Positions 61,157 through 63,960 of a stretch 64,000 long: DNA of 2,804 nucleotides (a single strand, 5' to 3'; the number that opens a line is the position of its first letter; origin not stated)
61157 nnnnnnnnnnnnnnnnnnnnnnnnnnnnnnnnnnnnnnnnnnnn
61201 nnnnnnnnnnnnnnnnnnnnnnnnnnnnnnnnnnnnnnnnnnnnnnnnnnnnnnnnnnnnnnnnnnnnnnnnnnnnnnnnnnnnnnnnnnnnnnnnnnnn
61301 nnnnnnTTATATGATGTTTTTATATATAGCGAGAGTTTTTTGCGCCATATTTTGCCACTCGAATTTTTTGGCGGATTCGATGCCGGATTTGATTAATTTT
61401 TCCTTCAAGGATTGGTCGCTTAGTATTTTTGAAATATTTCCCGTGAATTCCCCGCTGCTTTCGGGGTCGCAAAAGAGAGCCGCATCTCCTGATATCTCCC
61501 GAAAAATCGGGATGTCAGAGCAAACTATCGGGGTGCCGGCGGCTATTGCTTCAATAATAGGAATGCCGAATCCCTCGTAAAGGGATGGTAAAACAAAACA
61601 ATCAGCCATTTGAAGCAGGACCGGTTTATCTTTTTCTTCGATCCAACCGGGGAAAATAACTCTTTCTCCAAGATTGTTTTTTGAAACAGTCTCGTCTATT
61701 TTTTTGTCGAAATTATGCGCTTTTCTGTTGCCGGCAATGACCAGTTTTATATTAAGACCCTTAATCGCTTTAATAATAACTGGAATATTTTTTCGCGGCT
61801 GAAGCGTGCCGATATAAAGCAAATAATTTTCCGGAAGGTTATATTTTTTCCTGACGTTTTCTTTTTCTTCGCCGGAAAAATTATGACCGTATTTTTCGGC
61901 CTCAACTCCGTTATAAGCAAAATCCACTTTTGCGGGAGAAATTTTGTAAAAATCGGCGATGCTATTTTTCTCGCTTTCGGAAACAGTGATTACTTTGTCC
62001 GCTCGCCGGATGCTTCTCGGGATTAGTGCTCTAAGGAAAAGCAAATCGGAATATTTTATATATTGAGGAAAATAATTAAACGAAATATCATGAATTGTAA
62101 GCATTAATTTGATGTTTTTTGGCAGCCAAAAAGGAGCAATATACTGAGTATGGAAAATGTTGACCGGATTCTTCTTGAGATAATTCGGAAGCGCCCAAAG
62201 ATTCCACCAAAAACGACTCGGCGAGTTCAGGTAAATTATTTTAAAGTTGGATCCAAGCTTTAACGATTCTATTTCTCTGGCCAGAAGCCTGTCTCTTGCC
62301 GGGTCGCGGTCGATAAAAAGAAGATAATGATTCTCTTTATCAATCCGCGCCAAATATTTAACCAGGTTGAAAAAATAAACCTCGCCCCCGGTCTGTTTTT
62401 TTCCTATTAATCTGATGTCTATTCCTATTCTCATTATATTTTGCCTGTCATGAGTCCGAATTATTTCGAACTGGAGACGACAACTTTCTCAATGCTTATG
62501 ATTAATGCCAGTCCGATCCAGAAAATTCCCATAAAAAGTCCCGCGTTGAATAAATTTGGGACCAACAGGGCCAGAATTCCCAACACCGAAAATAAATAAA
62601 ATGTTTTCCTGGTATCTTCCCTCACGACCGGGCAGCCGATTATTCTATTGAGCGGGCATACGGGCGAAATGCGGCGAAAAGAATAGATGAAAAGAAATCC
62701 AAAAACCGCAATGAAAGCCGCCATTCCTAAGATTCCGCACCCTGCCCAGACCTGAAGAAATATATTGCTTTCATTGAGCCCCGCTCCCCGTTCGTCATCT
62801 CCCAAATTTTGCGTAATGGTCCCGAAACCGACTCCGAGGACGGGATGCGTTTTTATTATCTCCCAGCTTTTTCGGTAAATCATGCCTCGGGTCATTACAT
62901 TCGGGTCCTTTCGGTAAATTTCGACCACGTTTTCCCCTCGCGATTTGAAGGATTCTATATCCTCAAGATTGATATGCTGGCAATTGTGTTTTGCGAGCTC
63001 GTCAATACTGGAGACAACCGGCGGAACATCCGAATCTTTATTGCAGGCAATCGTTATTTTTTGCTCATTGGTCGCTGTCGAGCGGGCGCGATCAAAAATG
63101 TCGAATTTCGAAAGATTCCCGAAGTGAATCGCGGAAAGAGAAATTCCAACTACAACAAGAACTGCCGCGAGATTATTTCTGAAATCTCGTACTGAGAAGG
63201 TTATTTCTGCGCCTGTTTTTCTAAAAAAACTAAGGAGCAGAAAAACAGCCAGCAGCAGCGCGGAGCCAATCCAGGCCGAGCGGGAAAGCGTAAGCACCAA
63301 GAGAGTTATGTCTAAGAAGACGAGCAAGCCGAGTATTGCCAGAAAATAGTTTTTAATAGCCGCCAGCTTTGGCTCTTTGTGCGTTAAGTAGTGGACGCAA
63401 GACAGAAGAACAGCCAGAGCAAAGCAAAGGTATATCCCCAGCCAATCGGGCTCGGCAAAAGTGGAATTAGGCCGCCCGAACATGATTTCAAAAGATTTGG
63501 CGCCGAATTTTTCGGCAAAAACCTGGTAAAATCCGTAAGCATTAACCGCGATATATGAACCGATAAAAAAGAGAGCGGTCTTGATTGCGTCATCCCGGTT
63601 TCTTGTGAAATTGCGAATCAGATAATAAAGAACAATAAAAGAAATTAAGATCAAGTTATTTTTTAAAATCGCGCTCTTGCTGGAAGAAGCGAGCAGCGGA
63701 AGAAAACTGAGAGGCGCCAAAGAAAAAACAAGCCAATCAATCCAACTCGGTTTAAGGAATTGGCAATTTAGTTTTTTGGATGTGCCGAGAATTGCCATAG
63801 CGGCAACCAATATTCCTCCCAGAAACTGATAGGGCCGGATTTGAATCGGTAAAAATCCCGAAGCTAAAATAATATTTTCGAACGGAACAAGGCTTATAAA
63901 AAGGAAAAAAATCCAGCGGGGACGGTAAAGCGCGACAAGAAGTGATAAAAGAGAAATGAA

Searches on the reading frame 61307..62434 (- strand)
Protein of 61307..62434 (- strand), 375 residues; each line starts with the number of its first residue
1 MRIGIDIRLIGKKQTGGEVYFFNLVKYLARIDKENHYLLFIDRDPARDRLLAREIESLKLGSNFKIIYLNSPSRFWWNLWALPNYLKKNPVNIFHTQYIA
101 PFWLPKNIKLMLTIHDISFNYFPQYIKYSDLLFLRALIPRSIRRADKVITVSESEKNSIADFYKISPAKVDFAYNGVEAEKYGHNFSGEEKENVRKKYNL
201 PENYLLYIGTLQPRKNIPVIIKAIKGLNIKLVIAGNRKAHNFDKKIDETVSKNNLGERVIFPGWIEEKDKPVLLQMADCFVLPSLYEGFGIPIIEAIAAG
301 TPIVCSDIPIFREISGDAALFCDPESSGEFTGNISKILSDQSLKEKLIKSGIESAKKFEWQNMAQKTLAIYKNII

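Call 23: search_protein_families(library=pfam, proteins=[window:61307-62434:-], max_evalue=0.001)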
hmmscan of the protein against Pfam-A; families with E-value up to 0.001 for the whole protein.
window:61307-62434:- (375 aa): 5 families
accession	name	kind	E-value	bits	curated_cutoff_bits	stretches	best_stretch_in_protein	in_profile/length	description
PF00534.26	Glycos_transf_1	-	6.1e-38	130.5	26.4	1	191-352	2-170/172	Glycosyl transferases group 1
PF13692.12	Glyco_trans_1_4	-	7.2e-27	94.8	27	1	203-340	2-142/142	Glycosyl transferases group 1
PF13439.12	Glyco_transf_4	-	3.2e-21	76.6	28.5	1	16-180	3-169/170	Glycosyltransferase Family 4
PF20706.3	GT4-conflict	-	3.8e-06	26.6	26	1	273-307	278-312/385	Family 4 Glycosyltransferase in conflict systems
PF13579.12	Glyco_trans_4_4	-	0.00011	23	29.7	1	16-176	2-158/158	Glycosyl transferase 4-like domain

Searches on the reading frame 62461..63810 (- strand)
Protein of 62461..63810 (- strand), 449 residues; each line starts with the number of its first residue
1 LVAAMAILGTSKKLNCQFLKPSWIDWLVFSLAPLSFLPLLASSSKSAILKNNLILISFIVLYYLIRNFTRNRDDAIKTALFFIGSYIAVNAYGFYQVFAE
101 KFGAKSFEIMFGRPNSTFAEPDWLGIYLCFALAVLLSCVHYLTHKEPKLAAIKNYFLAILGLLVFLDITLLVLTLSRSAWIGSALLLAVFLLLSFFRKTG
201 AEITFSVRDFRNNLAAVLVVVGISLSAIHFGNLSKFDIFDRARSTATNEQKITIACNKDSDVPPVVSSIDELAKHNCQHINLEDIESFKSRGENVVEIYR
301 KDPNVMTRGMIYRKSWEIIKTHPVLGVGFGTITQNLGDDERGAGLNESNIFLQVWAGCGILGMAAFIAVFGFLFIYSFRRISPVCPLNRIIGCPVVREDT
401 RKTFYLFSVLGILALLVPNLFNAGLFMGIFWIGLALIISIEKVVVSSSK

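Call 23: search_protein_families(library=pfam, proteins=[window:62461-63810:-], max_evalue=0.001)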
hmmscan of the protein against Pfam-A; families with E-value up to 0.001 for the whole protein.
window:62461-63810:- (449 aa): 1 family
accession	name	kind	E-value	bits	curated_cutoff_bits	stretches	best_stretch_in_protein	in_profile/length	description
PF04932.20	Wzy_C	-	7.3e-17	62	31.7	1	163-367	2-149/149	O-Antigen ligase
